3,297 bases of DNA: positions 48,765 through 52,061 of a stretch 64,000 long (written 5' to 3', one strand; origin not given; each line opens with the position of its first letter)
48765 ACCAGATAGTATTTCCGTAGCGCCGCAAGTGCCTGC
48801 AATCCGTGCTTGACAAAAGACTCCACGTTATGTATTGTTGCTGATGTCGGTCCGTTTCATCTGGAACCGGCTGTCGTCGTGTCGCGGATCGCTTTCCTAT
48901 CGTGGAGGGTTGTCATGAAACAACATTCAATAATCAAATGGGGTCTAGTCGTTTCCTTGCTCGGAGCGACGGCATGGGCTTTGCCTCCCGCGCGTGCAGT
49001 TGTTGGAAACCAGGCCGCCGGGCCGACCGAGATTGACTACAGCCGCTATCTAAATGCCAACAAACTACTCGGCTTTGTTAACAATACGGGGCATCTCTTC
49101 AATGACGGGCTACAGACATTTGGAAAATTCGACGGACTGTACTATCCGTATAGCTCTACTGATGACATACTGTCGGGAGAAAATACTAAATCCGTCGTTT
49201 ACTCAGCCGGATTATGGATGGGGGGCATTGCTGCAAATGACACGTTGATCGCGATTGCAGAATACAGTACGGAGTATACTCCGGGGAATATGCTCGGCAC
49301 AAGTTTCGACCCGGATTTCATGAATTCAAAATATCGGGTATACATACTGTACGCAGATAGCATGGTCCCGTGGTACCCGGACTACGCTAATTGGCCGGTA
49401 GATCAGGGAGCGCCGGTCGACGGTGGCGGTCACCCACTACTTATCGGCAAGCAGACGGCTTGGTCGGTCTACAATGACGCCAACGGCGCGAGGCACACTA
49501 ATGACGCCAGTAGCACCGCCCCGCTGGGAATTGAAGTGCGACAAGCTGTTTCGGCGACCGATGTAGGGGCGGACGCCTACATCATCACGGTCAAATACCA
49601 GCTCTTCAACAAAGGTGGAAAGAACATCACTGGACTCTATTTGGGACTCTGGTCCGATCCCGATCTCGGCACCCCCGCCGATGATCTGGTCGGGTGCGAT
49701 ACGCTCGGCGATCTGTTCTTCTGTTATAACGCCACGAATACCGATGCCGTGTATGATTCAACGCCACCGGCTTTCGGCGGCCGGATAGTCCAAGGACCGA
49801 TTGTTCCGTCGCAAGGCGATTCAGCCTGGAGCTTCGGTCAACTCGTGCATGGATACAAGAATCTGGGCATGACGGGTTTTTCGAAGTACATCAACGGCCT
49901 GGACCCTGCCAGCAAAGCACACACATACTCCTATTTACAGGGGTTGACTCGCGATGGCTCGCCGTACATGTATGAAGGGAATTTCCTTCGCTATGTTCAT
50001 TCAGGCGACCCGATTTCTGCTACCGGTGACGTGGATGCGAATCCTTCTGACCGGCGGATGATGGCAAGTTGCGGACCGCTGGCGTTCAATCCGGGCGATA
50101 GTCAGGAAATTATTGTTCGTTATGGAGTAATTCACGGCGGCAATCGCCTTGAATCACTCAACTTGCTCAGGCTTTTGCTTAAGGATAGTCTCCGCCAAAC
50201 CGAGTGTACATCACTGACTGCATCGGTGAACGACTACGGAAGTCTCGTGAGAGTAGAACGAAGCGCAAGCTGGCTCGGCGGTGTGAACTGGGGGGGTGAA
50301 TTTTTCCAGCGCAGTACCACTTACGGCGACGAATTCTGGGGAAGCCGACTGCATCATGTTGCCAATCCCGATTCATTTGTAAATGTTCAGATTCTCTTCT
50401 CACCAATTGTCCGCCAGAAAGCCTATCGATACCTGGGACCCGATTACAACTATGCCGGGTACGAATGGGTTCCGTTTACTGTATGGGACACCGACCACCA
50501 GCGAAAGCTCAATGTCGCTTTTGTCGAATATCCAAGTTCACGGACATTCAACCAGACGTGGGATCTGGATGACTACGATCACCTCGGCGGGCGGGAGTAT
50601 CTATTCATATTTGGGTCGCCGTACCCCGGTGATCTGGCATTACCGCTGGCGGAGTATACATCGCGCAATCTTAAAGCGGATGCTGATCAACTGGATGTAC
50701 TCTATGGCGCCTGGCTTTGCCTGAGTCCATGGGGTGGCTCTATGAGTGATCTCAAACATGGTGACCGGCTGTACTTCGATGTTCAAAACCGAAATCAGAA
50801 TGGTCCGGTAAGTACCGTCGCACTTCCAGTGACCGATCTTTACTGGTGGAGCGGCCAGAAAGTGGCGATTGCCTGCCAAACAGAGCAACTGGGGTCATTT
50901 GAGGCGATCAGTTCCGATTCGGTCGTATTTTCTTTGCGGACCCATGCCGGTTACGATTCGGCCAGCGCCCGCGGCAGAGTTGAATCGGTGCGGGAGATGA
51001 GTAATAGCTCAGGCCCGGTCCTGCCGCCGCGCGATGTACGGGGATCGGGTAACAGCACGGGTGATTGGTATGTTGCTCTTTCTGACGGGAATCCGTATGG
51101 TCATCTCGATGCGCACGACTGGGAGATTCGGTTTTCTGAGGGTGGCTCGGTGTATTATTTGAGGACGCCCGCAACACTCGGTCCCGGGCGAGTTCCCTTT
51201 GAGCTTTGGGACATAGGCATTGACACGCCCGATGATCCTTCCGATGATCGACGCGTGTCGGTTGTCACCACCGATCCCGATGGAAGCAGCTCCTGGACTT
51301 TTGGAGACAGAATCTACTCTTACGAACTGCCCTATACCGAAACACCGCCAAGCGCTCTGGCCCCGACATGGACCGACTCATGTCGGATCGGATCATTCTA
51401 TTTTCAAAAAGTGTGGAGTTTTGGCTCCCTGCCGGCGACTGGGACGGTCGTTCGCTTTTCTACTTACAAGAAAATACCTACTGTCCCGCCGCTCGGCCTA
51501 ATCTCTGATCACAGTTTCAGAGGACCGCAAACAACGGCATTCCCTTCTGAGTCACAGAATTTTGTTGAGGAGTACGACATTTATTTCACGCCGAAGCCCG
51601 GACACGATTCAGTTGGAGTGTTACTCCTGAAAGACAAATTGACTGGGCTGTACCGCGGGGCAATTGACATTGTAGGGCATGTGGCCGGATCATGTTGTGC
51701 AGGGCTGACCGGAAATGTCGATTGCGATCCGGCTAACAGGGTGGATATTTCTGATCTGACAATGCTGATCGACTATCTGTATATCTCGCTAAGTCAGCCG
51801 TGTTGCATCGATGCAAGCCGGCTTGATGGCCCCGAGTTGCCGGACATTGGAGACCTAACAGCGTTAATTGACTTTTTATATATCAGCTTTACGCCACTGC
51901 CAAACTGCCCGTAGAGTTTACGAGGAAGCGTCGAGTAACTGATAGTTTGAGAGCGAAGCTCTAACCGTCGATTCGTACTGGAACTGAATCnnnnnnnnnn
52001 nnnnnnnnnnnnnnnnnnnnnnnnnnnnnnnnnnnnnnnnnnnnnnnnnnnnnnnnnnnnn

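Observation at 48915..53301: Tandem pair of large, domain-unassignable secreted proteins that both carry the shared tail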

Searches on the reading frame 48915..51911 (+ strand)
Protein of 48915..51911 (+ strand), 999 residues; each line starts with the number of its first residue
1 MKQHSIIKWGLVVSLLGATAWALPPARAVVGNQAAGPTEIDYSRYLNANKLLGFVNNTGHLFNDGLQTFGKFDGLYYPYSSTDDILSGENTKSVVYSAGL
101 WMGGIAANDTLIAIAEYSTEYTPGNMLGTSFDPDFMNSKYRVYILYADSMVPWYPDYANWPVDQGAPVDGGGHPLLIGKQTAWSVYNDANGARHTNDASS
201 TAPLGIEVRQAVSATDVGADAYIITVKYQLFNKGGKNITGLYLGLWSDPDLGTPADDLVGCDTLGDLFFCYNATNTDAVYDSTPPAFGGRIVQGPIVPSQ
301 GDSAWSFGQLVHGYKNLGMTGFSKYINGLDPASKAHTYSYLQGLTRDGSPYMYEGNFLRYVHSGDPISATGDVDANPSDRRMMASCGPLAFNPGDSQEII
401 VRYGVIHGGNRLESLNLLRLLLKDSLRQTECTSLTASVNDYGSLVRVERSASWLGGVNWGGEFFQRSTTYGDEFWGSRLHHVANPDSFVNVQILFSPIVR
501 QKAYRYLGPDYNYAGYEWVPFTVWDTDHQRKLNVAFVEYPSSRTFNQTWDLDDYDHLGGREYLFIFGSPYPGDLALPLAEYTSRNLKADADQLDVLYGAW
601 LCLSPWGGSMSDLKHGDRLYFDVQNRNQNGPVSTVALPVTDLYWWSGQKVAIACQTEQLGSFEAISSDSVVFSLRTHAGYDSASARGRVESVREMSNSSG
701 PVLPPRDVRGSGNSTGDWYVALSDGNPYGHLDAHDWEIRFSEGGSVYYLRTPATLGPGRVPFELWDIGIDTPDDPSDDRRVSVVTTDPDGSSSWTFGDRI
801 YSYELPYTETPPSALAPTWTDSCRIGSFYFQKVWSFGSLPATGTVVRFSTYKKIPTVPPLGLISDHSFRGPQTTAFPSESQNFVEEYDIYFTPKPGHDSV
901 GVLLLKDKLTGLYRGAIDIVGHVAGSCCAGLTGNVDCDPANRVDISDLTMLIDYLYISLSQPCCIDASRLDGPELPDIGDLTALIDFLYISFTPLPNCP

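Call 3: search_protein_families(library=pfam, proteins=[window:48915-51911:+], max_evalue=1)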
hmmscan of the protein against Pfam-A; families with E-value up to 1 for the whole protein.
window:48915-51911:+ (999 aa): 0 families

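Call 4: search_protein_families(library=ncbifam, proteins=[window:48915-51911:+], max_evalue=1)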
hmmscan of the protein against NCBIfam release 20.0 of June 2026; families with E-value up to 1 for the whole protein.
window:48915-51911:+ (999 aa): 0 families

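Call 7: find_homologous_proteins(query=window:48915-51911:+)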
Query window:48915-51911:+ (999 aa): 712 proteins with E <= 0.001 among 8000 candidates; the best 120 are listed.
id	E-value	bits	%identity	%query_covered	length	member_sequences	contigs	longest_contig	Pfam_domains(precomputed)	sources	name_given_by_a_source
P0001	0.0e+0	2363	100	100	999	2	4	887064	-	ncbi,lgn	-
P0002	0.0e+0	1222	54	100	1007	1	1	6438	-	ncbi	-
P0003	1.5e-240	819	43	100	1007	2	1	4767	-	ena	-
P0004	1.5e-185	637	45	38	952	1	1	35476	PF18962.8,PF13860.13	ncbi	-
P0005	3.9e-183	629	43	39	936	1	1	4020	PF18962.8,PF13860.13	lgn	-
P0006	2.1e-181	623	44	38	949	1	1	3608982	PF18962.8,PF13860.13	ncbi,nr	ncbi:MAG: T9SS type A sorting domain-containing protein [Candidatus Zixiibacteriota bacterium]|nr:MA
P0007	8.8e-158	545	42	66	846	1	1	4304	PF13585.13,PF18962.8,PF13860.13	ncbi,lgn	ncbi:MAG: T9SS type A sorting domain-containing protein [Candidatus Zixiibacteriota bacterium]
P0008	1.8e-153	531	56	40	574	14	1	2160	PF13860.13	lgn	-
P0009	2.0e-153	531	43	63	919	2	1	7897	PF00404.25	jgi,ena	-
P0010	2.3e-148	514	42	63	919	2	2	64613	PF00404.25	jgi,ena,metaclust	metaclust:\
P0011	6.6e-142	493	52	21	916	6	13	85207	PF18962.8,PF13860.13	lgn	-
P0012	3.4e-137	477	47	20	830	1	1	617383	PF18962.8,PF13860.13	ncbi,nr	ncbi:T9SS type A sorting domain-containing protein [bacterium]|nr:T9SS type A sorting domain-contain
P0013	5.6e-137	476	39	69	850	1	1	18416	PF18962.8,PF13860.13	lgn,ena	-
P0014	5.0e-135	470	42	63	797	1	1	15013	-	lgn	-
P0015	6.5e-135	469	51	21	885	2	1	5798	PF00404.25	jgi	-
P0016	2.4e-133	464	41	60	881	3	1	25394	PF00404.25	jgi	jgi:hypothetical protein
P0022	2.7e-126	441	53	38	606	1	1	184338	PF00404.25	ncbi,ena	-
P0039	4.0e-119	417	49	43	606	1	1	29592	PF00404.25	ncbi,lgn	-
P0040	1.8e-117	412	50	21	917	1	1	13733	PF00404.25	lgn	-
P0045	6.2e-116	407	48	42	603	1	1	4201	PF00404.25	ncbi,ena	-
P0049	4.6e-114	400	48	43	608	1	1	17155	PF00404.25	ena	-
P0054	6.3e-113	397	47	42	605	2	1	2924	PF00404.25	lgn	-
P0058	5.2e-112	394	48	41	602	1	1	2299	PF00404.25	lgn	-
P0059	6.8e-112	393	48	22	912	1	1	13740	PF00404.25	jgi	jgi:hypothetical protein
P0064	1.8e-110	389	45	40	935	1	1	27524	PF00404.25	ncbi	-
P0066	4.4e-110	387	49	20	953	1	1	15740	PF00404.25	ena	-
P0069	2.8e-109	385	44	21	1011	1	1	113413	PF00404.25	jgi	jgi:hypothetical protein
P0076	6.8e-109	383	51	21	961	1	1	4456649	PF00404.25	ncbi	ncbi:MAG: dockerin type I repeat-containing protein [Candidatus Zixiibacteriota bacterium]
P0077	1.3e-108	382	41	41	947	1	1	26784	PF00404.25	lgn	-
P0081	4.3e-108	381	51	21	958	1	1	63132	PF00404.25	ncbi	-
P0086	2.8e-107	378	51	20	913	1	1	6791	PF00404.25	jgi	jgi:hypothetical protein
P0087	3.1e-107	378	42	42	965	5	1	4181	PF00404.25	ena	-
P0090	6.3e-107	377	46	42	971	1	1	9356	PF13229.13,PF00404.25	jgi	-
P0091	1.1e-106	376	47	21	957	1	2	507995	PF00404.25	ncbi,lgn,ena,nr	ncbi:MAG: dockerin type I repeat-containing protein [candidate division Zixibacteria bacterium]|nr:d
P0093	1.9e-106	375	47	40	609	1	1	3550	PF00404.25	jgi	jgi:hypothetical protein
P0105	9.6e-105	370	41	42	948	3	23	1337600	PF00404.25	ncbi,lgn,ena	-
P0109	2.6e-104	368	39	30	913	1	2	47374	PF00404.25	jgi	-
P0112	1.1e-103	366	43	43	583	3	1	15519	PF00404.25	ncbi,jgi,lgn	-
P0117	1.9e-103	365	42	44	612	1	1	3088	PF00404.25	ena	-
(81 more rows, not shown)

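Call 16: find_encoding_contigs(protein=P0002, flank=6000, max_places=3)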
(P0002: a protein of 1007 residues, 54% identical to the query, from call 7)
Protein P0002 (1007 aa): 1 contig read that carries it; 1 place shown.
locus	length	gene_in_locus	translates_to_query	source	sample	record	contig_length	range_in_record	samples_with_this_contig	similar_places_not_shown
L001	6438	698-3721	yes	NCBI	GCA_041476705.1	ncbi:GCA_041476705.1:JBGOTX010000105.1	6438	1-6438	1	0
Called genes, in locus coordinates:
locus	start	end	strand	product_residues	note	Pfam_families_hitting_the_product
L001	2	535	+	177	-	?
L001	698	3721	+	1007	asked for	-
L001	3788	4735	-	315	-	PF01149:Fapy_DNA_glyco, PF06831:H2TH, PF06827:zf-FPG_IleRS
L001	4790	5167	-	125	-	PF01592:NifU_N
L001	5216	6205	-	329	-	PF03099:BPL_LplA_LipB, PF02237:BPL_C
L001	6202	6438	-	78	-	?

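Call 19: find_encoding_contigs(protein=P0003, flank=6000, max_places=3)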
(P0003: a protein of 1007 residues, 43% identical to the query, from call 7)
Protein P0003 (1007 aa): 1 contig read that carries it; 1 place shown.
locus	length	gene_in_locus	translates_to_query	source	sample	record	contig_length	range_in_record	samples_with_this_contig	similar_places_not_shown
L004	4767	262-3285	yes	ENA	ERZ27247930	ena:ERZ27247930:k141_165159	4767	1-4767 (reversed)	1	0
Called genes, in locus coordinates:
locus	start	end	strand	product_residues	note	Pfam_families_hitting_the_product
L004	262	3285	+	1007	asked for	-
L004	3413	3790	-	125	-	-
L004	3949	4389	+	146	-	-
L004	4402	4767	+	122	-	?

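Call 27: search_solved_structures(query=A2, max_evalue=1, show_alignments=2)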
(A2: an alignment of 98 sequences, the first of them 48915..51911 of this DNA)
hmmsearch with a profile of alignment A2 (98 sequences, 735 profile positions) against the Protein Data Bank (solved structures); distinct sequences matched with E-value up to 1: 0.

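Call 30: predict_structure(alignment_id=A2)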
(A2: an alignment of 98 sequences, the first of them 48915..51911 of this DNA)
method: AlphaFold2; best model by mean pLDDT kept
length: 999 residues; sequences in the alignment: 98
mean_pLDDT: 80.7   pTM: 0.56
mean pLDDT of the five models: 80.7, 79.5, 75.0, 74.9, 72.0
residues with pLDDT >= 90: 512; 70-90: 217; 50-70: 162; < 50: 108
segments of 3 or more residues with pLDDT < 50: 27-38, 678-687, 722-731, 771-773, 815-826, 831-837, 851-882, 925-933
pLDDT, mean of each block of 10 residues (from residue 1): 80 87 56 53 92 97 95 95 95 97 98 96 97 95 91 90 96 94 98 95 98 93 97 97 97 94 97 96 96 98 96 98 92 98 97 97 96 95 98 98 95 94 68 67 79 88 89 91 90 95 97 97 95 97 93 84 95 94 97 96 88 92 72 72 72 62 74 64 43 77 70 53 45 67 65 58 70 53 61 56 54 50 48 47 73 36 28 31 67 68 71 74 55 56 83 85 73 81 88 62
secondary structure, 60 per line:
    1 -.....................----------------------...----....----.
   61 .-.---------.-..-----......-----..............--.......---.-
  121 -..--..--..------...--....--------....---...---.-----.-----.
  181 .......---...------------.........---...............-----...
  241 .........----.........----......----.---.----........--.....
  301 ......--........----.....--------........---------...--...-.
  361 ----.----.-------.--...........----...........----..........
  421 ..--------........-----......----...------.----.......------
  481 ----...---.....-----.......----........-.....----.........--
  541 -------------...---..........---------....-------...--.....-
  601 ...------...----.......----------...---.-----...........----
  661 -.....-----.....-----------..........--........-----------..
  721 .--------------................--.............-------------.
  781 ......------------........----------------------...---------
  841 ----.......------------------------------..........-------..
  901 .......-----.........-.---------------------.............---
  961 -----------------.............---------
elements in order (helices of 4 or more, strands of 3 or more residues): H2-22 E45-47 E52-55 H82-87 E93-106 E109-115 E143-146 H155-158 E180-187 E206-214 H218-222 E223-232 E238-249 E257-262 E267-272 E286-293 E296-306 E309-316 E321-325 H334-341 E351-353 E356-358 E381-391 E396-406 H411-422 E431-438 E444-449 E454-456 E468-470 H471-474 E491-495 E501-507 E512-519 E521-525 E530-538 E560-569 H579-582 E595-599 E601-603 E617-623 E634-636 E646-656 E662-666 E672-676 E688-697 E700-707 E719-721 E736-751 E754-766 E780-786 E799-806 E829-831 E845-851 E882-891 E899-907 E913-921 H945-957 H978-990

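Call 53: list_cluster_members(proteins=[P0001, P0121, P0002, P0122])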
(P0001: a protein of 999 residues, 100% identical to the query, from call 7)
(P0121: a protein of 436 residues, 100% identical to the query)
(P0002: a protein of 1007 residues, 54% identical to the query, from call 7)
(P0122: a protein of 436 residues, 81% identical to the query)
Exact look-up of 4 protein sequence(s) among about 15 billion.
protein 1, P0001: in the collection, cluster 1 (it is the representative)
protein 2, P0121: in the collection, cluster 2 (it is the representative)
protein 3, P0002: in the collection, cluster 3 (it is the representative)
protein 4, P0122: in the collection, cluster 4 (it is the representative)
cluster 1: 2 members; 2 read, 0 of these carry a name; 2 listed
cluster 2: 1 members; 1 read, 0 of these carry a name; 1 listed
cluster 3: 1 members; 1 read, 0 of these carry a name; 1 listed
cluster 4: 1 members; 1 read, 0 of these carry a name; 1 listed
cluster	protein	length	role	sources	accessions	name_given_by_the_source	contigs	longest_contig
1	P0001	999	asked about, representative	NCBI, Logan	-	-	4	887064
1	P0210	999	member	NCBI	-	-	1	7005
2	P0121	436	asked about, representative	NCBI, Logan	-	-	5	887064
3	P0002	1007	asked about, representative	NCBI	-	-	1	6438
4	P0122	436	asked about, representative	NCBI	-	-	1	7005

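Call 66: fold_search(model_id=the predicted structure, library=pdb)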
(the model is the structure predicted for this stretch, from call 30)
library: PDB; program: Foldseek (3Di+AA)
matches with E <= 10: 146; with E <= 0.001: 25
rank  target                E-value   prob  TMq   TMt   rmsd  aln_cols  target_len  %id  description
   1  9ju0_BBB              6.2e-07  1.00  0.20  0.22   7.6       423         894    8  C-terminally truncated dextran dextrinase bound with acarbose (released 2025-09-03)
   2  9ju0_AAA              7.6e-07  1.00  0.19  0.21   7.6       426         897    8  C-terminally truncated dextran dextrinase bound with acarbose (released 2025-09-03)
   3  9ju0_CCC              1.3e-06  1.00  0.20  0.22   7.9       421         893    8  C-terminally truncated dextran dextrinase bound with acarbose (released 2025-09-03)
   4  8ho9_A                1.1e-05  1.00  0.17  0.20  14.1       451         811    9  The cryo-EM structure of cellobiose phosphorylase from Clostridium thermocellum (cysteine-to-serine varient) (released 2023-12-13)
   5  8rfe_A                1.5e-05  1.00  0.18  0.07  14.1       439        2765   10  CgsiGP2 sample in nanodisc (released 2024-03-20)
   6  3rrs_A                1.8e-05  1.00  0.16  0.19  15.4       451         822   11  Crystal structure analysis of cellobiose phosphorylase from Cellulomonas uda (released 2012-05-09)
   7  8ho8_A                2.7e-05  1.00  0.18  0.21  15.5       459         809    9  The cryo-EM structure of cellobiose phosphorylase from Clostridium thermocellum in complex with cellobiose (released 2023-12-13)
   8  6ggy_A                3.0e-05  1.00  0.14  0.16  16.9       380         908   12  Paenibacillus sp. YM1 laminaribiose phosphorylase with sulphate bound (released 2018-06-13)
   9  6gh3_B                3.1e-05  1.00  0.14  0.16  12.1       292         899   10  Paenibacillus sp. YM1 laminaribiose phosphorylase with alpha-man-1-phosphate bound (released 2018-06-13)
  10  6gh3_A                3.9e-05  1.00  0.14  0.16  11.9       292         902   10  Paenibacillus sp. YM1 laminaribiose phosphorylase with alpha-man-1-phosphate bound (released 2018-06-13)
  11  3acs_A                4.3e-05  1.00  0.16  0.19  15.3       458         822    9  Crystal Structure of Cellvibrio gilvus Cellobiose Phosphorylase W488F mutant (released 2010-12-22)
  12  8hob_A                4.5e-05  1.00  0.17  0.20  15.8       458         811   10  The cryo-EM structure of cellobiose phosphorylase from Clostridium thermocellum ( variant) (released 2024-03-20)
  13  6ggy_B                6.6e-05  1.00  0.14  0.16  17.0       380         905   12  Paenibacillus sp. YM1 laminaribiose phosphorylase with sulphate bound (released 2018-06-13)
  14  6hq6_A                1.2e-04  1.00  0.17  0.16   8.9       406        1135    9  Bacterial beta-1,3-oligosaccharide phosphorylase from GH149 (released 2019-06-12)
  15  8r1m_A                1.2e-04  1.00  0.20  0.24   9.1       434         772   10  Structure of TxGH116 with covalently bound N-azido-octyl aziridine (released 2024-10-02)
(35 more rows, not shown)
